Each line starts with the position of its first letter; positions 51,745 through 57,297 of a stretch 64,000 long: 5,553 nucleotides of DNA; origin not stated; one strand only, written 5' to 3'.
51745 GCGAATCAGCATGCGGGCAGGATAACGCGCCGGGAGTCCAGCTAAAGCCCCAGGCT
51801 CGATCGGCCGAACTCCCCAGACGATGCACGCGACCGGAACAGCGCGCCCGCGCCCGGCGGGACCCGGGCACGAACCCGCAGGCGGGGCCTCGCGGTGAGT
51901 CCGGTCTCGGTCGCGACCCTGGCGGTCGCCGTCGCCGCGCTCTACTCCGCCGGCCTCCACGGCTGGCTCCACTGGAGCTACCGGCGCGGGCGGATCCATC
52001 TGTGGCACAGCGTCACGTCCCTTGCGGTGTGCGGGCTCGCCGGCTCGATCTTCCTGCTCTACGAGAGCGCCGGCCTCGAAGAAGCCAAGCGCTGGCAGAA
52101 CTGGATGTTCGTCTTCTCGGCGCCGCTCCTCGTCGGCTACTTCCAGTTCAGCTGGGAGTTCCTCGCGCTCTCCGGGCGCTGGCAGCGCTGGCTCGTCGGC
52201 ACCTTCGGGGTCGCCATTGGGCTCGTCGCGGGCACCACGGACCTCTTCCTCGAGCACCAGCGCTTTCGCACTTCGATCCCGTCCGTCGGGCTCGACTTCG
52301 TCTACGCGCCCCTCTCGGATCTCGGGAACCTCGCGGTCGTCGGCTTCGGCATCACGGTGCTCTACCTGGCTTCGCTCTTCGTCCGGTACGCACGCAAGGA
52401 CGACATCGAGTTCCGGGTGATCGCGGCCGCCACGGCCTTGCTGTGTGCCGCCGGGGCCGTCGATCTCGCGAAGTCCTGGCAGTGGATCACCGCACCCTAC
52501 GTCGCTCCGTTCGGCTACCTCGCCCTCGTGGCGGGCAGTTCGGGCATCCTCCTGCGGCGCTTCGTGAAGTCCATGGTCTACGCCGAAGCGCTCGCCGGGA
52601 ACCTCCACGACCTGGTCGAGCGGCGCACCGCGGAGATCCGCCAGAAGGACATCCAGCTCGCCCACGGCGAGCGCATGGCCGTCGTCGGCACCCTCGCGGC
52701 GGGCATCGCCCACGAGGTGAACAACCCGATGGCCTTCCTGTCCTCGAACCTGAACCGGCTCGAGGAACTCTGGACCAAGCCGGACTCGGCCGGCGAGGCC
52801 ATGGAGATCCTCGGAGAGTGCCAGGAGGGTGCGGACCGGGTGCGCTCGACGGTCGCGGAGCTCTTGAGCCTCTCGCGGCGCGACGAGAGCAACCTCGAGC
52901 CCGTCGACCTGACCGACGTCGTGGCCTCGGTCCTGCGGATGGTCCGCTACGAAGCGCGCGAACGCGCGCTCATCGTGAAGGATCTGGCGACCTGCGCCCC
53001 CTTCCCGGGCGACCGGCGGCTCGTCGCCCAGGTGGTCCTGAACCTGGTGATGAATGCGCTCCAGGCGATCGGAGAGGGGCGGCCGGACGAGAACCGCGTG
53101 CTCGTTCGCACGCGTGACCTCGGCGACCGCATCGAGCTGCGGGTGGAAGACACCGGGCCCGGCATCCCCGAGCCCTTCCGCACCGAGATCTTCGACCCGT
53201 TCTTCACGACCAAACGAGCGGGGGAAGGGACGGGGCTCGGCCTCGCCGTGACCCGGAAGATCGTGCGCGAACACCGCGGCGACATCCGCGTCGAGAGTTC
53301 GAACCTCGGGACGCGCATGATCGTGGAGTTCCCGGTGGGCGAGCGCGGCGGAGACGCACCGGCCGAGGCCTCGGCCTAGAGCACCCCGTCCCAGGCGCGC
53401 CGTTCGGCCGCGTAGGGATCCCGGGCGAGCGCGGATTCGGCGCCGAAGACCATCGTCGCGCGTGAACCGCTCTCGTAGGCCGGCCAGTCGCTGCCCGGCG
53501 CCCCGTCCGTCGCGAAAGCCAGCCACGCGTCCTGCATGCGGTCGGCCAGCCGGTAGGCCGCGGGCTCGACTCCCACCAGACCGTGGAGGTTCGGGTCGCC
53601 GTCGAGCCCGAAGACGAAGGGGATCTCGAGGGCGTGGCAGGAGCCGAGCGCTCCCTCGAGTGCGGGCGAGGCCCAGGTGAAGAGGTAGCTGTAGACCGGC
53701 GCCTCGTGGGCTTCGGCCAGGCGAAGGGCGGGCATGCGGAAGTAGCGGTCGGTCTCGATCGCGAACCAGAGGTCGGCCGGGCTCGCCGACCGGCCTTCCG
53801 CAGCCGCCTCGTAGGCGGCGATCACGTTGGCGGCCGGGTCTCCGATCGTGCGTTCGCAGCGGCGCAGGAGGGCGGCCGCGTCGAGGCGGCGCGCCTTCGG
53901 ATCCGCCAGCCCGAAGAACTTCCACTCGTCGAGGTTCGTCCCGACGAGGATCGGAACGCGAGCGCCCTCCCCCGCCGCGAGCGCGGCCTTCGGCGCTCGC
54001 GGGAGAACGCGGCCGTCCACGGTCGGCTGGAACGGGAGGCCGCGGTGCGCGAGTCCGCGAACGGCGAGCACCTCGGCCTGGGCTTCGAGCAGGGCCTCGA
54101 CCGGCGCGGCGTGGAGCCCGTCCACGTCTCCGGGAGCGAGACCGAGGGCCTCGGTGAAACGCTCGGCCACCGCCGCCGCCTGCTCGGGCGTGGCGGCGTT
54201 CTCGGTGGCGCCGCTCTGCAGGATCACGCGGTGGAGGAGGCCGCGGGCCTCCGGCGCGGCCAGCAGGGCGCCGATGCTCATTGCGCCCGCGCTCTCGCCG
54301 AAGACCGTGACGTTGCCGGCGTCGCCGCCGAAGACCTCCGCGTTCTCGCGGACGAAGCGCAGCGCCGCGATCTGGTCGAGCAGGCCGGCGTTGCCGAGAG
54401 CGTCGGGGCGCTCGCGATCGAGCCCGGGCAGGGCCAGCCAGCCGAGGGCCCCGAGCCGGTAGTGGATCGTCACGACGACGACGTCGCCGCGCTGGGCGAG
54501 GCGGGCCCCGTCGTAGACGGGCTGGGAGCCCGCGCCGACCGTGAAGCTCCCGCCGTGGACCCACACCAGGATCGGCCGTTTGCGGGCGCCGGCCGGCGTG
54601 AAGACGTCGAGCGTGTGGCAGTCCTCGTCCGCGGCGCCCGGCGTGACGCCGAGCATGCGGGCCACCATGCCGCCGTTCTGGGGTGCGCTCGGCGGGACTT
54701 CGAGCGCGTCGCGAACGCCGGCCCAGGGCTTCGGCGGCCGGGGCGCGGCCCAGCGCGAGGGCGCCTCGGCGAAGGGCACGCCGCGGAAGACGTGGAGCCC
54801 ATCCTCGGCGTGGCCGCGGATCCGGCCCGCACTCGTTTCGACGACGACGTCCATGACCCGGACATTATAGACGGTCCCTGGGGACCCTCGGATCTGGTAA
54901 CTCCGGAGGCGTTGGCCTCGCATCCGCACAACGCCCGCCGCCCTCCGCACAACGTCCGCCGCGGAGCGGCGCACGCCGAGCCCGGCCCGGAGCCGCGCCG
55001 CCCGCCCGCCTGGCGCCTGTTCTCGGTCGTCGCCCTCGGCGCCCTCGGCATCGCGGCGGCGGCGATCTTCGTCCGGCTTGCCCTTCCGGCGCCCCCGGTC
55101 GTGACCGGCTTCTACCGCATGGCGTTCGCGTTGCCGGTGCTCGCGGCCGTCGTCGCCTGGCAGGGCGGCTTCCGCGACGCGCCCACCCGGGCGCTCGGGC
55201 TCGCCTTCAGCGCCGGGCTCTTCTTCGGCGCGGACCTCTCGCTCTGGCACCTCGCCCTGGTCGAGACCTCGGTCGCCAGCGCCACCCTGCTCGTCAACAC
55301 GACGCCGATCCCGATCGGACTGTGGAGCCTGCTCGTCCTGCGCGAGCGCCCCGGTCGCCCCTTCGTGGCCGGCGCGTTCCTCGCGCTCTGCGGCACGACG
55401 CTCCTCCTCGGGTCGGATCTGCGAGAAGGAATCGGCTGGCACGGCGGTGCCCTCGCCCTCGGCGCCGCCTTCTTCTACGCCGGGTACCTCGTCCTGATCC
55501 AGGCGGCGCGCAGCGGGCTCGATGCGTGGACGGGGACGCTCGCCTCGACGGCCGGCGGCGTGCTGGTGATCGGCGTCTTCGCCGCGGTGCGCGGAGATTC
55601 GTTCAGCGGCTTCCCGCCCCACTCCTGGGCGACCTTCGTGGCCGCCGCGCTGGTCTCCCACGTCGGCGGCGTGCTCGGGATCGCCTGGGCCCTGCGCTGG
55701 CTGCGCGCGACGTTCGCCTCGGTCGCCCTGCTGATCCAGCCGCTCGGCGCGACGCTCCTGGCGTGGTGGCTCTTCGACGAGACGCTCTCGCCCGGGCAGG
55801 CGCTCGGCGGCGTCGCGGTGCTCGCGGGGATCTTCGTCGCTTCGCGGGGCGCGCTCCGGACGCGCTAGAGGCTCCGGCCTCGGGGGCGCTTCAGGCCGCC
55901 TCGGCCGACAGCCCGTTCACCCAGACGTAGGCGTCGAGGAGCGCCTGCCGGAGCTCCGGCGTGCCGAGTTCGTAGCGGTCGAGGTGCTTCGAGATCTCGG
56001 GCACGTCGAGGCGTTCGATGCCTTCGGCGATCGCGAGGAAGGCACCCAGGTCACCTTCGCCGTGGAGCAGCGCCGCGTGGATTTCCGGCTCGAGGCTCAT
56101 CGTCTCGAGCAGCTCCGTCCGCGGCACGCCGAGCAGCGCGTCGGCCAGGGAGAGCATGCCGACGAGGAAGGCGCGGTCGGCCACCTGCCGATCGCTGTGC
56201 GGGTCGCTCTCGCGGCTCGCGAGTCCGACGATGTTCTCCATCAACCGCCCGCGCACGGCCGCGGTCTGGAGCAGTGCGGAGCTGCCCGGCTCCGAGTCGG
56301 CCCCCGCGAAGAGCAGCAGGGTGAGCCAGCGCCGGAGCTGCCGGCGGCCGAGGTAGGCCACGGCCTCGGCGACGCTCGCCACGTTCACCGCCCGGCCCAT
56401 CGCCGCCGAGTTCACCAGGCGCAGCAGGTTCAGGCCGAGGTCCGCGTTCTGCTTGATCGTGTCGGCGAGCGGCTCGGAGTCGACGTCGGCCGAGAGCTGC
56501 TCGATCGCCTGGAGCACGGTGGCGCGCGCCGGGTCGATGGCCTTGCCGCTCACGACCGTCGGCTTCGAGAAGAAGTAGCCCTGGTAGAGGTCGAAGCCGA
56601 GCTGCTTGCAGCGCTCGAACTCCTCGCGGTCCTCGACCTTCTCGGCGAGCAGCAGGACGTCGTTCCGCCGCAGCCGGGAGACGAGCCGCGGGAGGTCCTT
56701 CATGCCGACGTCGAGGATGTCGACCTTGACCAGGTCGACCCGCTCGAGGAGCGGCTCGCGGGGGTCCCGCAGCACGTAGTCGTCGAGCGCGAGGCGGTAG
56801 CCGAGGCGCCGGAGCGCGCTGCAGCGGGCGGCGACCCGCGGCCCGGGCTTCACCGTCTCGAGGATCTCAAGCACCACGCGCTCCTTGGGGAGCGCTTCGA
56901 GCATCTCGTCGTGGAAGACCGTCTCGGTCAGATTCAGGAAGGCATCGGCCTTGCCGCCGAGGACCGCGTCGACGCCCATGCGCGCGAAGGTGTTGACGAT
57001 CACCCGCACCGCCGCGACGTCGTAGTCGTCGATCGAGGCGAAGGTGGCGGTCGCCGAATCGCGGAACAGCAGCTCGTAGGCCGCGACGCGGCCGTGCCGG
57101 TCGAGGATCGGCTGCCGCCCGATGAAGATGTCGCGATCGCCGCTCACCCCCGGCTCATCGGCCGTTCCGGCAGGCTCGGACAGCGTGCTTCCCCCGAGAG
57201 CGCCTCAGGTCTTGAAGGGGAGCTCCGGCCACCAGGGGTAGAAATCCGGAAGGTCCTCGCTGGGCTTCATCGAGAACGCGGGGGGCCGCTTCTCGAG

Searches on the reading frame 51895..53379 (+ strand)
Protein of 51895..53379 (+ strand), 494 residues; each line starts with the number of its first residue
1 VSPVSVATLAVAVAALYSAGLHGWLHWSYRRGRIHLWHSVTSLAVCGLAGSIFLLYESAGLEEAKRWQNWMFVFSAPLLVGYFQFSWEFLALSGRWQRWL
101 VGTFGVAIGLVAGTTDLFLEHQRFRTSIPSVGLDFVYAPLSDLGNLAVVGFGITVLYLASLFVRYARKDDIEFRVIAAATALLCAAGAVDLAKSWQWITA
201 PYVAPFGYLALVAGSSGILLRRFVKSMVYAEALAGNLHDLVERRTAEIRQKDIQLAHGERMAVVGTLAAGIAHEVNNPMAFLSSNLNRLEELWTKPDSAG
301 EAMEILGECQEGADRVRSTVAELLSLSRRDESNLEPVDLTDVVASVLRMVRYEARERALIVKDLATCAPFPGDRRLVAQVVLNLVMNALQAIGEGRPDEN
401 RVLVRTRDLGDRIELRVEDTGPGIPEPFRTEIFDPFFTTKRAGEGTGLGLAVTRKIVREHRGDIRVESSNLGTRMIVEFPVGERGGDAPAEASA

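Call 32: search_protein_families(library=pfam, proteins=[window:51895-53379:+], max_evalue=0.001)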
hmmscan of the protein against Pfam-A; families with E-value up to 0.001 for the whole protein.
window:51895-53379:+ (494 aa): 4 families
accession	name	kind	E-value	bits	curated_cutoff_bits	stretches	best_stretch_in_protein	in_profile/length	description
PF02518.31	HATPase_c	-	1.2e-24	87.4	26.4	1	372-481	1-109/111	Histidine kinase-, DNA gyrase B-, and HSP90-like ATPase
PF00512.31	HisKA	-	7.4e-09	36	26.9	1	266-331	4-65/66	His Kinase A (phospho-acceptor) domain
PF07695.17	7TMR-DISM_7TM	-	1.8e-07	31.7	29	1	13-216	9-199/205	7TM diverse intracellular signalling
PF13581.12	HATPase_c_2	-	0.00074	20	27.4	0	384-463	39-113/127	Histidine kinase-like ATPase domain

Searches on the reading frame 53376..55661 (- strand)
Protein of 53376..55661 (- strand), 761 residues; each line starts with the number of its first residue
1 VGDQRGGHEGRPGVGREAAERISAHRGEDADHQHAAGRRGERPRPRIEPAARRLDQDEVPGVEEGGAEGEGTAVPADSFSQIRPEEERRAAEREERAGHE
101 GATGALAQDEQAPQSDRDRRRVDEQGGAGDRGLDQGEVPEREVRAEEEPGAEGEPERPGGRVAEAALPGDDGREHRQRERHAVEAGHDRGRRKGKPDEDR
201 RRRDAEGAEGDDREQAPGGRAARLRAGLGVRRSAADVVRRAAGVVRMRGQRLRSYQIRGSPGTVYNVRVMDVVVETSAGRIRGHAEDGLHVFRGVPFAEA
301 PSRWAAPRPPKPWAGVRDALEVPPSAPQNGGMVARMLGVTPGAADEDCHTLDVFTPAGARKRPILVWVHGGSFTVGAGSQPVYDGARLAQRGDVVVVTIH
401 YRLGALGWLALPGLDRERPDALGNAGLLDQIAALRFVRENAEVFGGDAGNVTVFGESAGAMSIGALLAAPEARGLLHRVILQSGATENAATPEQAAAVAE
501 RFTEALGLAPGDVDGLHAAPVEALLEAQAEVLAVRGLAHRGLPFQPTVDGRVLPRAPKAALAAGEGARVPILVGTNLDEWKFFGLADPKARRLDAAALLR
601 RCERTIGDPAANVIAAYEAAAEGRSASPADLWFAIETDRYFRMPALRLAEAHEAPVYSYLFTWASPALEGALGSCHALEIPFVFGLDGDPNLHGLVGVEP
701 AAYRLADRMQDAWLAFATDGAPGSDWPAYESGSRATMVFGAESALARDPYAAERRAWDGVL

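Call 32: search_protein_families(library=pfam, proteins=[window:53376-55661:-], max_evalue=0.001)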
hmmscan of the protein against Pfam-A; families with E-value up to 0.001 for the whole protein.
window:53376-55661:- (761 aa): 3 families
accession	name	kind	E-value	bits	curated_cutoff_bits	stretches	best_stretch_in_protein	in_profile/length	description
PF00135.34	COesterase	-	8.1e-98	329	27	1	272-747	3-505/515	Carboxylesterase family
PF20434.5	BD-FAE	-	3.4e-09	37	26.8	1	351-461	1-101/215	BD-FAE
PF07859.19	Abhydrolase_3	-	2.2e-08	34.6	25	1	425-504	47-127/210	alpha/beta hydrolase fold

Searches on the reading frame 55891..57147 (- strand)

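Call 32: search_protein_families(library=pfam, proteins=[window:55891-57147:-], max_evalue=0.001)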
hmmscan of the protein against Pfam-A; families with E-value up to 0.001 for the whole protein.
window:55891-57147:- (418 aa): 2 families
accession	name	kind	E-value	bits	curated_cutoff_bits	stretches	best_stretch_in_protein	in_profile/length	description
PF00563.25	EAL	-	1.8e-14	54.2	31.3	1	68-196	86-236/236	EAL domain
PF08668.18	HDOD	-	1.6e-10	41.2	22.9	1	211-332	7-127/196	HDOD domain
